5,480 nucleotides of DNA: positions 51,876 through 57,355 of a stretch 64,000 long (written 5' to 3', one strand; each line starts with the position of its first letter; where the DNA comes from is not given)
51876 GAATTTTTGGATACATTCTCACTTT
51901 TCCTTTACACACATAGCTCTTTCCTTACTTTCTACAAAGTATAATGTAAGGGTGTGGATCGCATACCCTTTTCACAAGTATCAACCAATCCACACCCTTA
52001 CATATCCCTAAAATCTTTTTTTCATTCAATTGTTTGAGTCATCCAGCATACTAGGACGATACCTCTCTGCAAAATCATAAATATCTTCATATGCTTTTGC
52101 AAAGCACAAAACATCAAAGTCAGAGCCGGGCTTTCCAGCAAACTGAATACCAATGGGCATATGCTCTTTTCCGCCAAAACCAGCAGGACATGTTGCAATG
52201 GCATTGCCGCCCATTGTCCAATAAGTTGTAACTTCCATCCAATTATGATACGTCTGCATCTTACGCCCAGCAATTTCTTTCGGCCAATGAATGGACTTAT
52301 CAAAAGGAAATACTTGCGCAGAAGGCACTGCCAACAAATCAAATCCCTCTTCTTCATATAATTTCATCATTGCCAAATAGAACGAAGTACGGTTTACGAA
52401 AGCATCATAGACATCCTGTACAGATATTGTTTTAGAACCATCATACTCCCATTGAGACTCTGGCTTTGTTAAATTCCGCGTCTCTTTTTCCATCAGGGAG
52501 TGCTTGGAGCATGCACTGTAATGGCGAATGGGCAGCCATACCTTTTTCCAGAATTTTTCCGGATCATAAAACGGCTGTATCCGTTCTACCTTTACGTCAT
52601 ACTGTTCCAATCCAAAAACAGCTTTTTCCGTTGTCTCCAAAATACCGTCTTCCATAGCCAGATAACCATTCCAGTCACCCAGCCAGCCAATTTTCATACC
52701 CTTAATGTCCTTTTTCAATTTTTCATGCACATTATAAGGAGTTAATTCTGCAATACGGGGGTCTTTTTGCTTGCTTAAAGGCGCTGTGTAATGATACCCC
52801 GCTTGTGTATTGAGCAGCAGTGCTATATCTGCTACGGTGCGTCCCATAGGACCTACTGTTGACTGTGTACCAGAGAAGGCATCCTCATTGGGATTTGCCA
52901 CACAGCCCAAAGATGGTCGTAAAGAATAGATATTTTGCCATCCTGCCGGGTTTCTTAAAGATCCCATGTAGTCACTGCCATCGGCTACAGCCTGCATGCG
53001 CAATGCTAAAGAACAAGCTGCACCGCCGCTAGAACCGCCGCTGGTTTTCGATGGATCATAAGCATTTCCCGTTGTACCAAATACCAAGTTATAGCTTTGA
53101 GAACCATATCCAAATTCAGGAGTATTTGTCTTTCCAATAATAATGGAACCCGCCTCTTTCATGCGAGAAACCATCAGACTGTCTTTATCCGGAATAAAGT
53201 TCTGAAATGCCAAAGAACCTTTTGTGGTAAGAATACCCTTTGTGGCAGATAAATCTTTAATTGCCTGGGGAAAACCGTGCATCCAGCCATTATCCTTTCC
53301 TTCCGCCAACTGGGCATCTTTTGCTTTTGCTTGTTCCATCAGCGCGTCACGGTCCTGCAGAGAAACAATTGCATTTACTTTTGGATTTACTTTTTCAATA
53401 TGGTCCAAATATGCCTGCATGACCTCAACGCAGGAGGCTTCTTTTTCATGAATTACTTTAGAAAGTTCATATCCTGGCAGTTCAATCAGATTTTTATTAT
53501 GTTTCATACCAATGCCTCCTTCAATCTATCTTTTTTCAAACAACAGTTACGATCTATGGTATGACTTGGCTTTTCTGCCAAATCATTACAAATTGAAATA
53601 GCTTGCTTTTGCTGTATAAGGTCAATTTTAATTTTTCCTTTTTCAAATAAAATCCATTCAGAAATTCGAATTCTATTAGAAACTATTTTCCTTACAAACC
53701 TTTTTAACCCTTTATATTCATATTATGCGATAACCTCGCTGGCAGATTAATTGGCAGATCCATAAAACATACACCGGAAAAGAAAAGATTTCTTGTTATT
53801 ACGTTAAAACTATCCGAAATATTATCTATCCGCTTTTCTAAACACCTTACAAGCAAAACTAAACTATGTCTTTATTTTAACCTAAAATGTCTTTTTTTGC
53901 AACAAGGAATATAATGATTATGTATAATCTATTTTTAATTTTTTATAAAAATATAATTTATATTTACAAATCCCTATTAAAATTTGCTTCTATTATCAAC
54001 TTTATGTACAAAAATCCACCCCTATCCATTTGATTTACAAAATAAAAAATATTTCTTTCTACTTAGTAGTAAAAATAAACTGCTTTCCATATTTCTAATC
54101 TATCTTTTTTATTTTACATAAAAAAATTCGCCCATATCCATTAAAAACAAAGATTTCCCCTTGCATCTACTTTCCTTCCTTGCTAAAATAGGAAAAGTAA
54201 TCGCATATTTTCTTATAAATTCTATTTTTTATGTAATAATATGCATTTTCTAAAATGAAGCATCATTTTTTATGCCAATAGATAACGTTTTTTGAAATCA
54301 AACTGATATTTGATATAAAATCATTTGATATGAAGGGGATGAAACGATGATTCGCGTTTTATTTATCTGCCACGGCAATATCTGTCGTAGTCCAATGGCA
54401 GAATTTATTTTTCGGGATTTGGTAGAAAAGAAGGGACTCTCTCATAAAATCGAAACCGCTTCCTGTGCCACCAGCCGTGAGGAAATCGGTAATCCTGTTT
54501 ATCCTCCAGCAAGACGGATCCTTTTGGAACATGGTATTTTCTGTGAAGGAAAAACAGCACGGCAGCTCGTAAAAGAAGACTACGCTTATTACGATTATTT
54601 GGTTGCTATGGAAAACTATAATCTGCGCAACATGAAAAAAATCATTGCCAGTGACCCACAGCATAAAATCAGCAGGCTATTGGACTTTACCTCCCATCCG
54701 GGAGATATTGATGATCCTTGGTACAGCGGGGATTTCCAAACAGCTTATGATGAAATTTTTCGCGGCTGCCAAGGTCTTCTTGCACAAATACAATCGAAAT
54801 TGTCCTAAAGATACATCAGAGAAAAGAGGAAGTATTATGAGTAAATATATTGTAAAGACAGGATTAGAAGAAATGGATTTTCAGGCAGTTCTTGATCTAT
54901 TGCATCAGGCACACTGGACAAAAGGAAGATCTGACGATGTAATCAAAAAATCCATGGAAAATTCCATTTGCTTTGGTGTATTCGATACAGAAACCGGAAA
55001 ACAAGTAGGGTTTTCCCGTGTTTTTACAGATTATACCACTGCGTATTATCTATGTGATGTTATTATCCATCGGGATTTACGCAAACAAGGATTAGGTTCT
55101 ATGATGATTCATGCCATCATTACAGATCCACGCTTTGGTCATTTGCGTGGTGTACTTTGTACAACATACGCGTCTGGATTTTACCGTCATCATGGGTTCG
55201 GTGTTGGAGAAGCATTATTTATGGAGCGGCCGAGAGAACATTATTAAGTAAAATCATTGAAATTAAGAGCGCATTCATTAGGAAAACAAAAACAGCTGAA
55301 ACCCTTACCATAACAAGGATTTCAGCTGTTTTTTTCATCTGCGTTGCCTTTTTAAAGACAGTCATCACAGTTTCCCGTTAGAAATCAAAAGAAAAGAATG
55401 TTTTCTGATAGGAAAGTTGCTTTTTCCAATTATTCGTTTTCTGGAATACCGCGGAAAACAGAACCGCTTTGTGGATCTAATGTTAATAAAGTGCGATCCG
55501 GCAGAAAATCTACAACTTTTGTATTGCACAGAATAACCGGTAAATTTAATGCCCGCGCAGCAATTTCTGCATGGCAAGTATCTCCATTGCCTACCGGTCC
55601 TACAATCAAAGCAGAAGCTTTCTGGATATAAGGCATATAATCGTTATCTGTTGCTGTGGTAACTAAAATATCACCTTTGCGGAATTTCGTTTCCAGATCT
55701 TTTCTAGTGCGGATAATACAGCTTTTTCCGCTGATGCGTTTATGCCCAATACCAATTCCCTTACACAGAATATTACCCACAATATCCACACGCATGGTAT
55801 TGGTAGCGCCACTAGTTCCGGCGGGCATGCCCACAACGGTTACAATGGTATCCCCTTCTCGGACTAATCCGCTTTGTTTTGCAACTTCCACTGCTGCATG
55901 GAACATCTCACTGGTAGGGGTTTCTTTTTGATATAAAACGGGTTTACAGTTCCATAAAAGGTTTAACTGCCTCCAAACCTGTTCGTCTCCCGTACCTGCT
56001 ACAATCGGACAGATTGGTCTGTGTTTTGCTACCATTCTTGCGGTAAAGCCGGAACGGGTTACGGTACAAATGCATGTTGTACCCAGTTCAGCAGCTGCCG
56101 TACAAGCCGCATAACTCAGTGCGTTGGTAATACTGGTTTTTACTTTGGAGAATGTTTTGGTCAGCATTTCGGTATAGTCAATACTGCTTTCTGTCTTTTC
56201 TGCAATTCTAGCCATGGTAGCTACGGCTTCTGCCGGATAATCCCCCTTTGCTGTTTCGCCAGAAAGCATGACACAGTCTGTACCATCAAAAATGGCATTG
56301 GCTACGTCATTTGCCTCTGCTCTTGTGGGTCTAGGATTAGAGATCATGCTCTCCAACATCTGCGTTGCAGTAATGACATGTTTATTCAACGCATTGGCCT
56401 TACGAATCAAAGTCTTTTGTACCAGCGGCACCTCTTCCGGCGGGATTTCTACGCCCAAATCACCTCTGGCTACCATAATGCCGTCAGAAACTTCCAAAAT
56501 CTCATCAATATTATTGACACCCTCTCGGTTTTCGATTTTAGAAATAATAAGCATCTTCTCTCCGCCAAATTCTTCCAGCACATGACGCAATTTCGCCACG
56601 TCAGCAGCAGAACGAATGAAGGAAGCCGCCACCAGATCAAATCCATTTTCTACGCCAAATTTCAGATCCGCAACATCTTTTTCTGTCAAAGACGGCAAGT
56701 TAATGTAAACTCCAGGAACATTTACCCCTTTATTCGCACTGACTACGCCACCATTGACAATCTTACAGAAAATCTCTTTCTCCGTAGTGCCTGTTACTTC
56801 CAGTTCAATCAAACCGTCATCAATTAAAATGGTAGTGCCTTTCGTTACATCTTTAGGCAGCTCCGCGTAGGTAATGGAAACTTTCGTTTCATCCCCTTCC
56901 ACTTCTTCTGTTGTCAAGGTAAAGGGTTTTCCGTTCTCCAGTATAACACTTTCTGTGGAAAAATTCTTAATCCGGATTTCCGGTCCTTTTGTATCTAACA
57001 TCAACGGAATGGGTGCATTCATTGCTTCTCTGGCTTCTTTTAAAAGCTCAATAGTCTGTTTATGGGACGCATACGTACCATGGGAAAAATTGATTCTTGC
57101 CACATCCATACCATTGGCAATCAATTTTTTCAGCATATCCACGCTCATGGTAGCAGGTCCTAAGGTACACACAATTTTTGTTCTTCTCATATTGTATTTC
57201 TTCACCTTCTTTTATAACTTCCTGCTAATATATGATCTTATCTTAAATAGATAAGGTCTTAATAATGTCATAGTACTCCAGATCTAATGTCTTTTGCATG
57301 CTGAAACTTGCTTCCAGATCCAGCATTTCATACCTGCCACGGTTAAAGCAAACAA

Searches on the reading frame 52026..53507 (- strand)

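Call 78: search_protein_families(library=pfam, proteins=[window:52026-53507:-], max_evalue=1e-8)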
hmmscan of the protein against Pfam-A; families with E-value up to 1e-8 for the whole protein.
window:52026-53507:- (493 aa): 1 family
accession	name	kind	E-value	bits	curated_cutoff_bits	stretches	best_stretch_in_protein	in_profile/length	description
PF01425.27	Amidase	-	1.7e-75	255.2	27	1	28-467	1-445/445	Amidase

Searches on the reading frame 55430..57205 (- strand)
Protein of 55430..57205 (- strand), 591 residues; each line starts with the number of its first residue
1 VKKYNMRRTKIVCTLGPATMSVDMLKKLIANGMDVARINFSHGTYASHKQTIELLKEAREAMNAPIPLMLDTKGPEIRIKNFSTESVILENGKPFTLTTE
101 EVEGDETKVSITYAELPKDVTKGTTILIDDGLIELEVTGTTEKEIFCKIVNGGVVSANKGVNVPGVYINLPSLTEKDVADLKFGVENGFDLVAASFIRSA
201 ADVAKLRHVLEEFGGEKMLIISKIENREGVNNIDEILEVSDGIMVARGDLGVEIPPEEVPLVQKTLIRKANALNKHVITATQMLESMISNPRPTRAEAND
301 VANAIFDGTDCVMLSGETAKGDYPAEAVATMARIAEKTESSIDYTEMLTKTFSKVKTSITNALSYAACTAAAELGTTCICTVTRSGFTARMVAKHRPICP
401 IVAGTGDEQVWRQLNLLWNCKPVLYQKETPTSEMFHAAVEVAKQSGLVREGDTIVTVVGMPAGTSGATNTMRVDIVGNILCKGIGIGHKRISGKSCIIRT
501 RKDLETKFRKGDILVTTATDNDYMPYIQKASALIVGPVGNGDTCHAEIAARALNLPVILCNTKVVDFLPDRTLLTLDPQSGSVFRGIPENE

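Call 78: search_protein_families(library=pfam, proteins=[window:55430-57205:-], max_evalue=1e-8)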
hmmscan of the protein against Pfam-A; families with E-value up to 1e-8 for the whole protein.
window:55430-57205:- (591 aa): 3 families
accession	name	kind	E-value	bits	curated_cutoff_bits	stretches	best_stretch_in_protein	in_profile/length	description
PF00224.27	PK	-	9.6e-136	452.6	30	1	6-328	1-328/328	Pyruvate kinase, barrel domain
PF02887.21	PK_C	-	2e-36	125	28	1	361-473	1-113/114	Pyruvate kinase, alpha/beta domain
PF00391.29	PEP-utilizers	-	1.4e-11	44.2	23.1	1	508-581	1-72/72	PEP-utilising enzyme, mobile domain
